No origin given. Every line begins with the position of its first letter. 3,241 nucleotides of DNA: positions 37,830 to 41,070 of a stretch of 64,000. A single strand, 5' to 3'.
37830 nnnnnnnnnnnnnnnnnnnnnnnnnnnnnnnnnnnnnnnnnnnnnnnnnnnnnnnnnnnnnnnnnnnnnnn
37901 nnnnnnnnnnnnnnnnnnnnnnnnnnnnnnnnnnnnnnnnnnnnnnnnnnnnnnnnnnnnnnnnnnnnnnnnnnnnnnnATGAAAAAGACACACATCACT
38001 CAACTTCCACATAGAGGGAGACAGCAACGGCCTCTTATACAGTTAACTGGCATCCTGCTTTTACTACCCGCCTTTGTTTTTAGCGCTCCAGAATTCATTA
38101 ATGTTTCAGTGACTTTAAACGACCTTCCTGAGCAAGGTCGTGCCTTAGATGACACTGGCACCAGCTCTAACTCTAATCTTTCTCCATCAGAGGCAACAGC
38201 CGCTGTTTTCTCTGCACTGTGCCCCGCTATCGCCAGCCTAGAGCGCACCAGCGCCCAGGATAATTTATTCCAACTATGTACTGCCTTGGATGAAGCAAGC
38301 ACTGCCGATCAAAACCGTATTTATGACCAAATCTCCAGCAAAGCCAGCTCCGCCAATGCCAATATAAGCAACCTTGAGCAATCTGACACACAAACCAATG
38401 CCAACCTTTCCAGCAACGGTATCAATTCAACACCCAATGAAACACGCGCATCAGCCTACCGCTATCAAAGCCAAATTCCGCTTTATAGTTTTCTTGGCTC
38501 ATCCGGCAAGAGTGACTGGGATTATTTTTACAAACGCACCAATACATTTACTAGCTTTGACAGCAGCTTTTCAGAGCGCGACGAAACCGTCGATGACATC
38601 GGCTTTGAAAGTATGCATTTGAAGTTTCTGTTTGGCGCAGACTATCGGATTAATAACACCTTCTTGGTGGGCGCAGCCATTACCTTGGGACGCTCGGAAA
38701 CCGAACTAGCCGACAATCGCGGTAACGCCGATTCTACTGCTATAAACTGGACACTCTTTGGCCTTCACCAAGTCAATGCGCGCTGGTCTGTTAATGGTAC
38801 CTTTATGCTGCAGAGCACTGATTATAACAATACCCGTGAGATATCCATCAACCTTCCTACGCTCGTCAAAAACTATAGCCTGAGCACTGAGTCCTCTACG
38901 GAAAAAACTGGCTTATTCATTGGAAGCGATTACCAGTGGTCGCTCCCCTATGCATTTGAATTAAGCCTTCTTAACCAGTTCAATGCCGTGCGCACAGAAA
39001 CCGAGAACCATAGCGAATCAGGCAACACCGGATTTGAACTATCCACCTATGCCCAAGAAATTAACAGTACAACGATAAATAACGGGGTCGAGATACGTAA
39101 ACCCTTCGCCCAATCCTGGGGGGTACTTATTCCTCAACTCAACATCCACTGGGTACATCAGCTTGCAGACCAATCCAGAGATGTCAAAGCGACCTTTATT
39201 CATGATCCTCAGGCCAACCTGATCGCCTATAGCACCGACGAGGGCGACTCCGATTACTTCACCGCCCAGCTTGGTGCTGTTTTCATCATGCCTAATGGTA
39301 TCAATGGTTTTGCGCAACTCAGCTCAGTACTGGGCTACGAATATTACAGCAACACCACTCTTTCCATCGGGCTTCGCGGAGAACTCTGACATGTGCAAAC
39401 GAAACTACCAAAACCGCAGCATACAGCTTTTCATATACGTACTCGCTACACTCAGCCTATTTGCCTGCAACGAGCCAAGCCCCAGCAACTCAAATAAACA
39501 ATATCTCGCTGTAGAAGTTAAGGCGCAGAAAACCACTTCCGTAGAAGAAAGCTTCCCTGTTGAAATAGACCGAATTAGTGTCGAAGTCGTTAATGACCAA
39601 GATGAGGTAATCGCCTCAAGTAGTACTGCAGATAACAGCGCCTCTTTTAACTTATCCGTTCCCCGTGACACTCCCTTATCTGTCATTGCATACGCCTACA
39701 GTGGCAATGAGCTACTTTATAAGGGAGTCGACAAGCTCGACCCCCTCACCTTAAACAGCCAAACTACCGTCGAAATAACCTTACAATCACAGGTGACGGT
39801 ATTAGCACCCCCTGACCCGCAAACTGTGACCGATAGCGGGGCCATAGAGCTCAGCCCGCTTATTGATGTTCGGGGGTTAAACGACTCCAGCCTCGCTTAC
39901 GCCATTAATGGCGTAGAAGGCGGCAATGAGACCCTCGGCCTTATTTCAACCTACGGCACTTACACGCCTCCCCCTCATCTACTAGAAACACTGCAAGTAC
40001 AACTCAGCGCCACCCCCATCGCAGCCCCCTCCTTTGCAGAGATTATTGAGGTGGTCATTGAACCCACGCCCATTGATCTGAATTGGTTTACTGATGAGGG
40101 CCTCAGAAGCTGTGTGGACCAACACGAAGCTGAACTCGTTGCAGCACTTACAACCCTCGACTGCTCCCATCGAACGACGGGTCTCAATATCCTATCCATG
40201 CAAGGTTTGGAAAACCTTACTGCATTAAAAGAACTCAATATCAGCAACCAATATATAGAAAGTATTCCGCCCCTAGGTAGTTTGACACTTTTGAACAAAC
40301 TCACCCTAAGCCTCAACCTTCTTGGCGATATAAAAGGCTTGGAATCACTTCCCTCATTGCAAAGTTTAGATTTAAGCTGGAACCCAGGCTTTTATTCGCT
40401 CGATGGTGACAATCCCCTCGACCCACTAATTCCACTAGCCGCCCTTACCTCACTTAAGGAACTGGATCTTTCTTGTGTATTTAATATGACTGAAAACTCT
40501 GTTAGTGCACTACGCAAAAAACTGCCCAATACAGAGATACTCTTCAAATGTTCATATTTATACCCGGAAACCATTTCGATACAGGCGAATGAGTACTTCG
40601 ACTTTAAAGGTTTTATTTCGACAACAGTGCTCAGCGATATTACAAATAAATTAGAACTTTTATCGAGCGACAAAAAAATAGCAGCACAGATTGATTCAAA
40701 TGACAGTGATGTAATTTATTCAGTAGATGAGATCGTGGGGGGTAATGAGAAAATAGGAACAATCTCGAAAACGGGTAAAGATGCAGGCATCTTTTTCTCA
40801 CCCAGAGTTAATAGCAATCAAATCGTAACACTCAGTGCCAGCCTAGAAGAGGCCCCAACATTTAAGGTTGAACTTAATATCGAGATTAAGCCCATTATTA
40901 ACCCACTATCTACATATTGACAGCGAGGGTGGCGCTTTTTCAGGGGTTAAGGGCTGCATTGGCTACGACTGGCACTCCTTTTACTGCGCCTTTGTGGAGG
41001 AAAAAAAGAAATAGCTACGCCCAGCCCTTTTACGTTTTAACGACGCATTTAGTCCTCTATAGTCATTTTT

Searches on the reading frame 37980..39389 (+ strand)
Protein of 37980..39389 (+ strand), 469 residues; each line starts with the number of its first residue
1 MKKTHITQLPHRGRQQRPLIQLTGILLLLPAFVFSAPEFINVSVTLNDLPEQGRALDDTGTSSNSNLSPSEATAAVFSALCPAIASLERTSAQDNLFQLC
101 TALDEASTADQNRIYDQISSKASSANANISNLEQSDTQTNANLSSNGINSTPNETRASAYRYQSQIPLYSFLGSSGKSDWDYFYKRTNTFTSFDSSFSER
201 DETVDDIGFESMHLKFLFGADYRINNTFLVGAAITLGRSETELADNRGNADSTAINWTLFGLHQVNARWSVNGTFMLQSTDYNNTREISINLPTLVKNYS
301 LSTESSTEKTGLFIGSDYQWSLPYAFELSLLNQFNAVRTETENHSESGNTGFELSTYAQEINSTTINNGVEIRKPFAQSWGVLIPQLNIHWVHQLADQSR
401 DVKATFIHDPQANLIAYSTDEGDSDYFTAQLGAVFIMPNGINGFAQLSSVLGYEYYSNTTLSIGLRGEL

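Call 6: search_protein_families(library=pfam, proteins=[window:37980-39389:+], max_evalue=0.001)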
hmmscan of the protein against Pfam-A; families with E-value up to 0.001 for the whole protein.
window:37980-39389:+ (469 aa): 1 family
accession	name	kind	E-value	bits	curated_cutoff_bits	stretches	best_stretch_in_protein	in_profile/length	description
PF03797.25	Autotransporter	-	1e-28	101.2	26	1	192-446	4-253/255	Autotransporter beta-domain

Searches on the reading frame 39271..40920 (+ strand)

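Call 6: search_protein_families(library=pfam, proteins=[window:39271-40920:+], max_evalue=0.001)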
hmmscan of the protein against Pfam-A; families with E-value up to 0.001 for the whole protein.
window:39271-40920:+ (549 aa): 4 families
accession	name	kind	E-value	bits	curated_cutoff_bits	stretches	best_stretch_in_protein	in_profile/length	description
PF12799.13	LRR_4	-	2.5e-09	37.5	27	1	293-335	3-42/44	Leucine Rich repeats (2 copies)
PF13855.12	LRR_8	-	5.6e-05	23.3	27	1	318-372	2-60/61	Leucine rich repeat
PF23211.1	LRR_LRWD1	-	0.00012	22.3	28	1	311-373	36-98/190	Leucine-rich repeat and WD repeat-containing protein 1, LRR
PF23952.1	LRR_EndoS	-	0.00022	21.9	27.9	0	273-379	1-99/116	Endo-beta-N-acetylglucosaminidase EndoS LRR domain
